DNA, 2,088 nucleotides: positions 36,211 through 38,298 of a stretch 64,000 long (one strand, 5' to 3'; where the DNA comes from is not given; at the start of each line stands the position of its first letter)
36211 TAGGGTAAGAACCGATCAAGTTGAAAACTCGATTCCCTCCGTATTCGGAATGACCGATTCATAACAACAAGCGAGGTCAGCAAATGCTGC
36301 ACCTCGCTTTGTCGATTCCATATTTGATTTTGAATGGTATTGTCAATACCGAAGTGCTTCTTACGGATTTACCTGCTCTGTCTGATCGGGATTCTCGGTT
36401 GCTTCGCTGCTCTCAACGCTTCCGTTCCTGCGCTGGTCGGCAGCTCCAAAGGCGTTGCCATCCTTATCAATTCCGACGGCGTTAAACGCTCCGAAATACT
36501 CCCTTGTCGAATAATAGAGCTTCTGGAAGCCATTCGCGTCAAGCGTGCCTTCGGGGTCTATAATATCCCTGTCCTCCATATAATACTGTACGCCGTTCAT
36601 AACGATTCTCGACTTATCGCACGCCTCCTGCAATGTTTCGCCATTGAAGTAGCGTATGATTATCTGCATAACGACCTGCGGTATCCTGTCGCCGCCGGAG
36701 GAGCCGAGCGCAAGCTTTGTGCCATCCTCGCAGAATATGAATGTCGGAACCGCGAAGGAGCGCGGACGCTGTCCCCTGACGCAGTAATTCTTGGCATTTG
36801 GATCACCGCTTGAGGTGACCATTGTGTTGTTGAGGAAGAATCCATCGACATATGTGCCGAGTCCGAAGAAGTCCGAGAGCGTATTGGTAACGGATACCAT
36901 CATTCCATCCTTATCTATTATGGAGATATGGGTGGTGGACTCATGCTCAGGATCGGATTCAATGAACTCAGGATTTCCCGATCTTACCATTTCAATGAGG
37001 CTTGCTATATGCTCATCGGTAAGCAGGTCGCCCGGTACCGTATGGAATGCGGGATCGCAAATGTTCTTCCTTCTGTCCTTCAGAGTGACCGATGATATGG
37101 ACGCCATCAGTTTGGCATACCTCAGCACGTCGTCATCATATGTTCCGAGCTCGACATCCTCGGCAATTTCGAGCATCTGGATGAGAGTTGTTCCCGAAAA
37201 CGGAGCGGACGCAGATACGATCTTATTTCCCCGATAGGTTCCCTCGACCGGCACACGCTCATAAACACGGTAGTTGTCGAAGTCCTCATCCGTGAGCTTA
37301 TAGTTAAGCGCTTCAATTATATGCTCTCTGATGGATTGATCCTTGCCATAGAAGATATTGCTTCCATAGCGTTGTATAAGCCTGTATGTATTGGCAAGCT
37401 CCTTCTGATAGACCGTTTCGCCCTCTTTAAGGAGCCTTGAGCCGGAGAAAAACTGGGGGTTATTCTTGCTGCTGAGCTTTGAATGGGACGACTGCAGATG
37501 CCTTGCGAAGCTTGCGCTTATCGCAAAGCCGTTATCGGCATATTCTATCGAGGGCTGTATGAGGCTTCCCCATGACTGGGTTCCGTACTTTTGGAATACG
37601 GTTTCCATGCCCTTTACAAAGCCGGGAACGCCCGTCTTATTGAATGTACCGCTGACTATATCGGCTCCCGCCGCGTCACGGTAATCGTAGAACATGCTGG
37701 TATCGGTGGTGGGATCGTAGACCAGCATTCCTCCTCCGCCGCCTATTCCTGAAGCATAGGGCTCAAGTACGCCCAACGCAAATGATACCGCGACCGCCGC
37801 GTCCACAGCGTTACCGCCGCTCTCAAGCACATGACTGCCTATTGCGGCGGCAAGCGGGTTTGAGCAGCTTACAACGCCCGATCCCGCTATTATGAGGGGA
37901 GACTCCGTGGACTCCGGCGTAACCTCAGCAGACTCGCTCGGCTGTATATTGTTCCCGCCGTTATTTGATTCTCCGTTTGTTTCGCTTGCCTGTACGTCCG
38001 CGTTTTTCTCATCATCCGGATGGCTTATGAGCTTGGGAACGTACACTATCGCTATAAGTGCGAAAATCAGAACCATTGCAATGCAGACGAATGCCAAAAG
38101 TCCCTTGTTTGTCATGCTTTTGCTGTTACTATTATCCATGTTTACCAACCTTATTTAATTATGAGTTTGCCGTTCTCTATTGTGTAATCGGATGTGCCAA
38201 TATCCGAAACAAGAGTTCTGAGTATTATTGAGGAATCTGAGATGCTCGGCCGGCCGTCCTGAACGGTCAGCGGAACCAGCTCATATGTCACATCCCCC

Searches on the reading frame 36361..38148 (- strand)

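Call 23: search_protein_families(library=ncbifam, proteins=[window:36361-38148:-], max_evalue=0.00001)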
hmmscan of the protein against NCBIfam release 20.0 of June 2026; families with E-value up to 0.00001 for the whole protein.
window:36361-38148:- (595 aa): 2 families
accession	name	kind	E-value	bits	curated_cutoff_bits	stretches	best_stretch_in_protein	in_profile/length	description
TIGR00066.1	g_glut_trans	equivalog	4.6e-97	325.7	357.85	1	92-573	2-518/518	gamma-glutamyltransferase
NF007187.0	PRK09615.1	equivalog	3.4e-57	194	990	1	88-574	47-573/581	gamma-glutamyltransferase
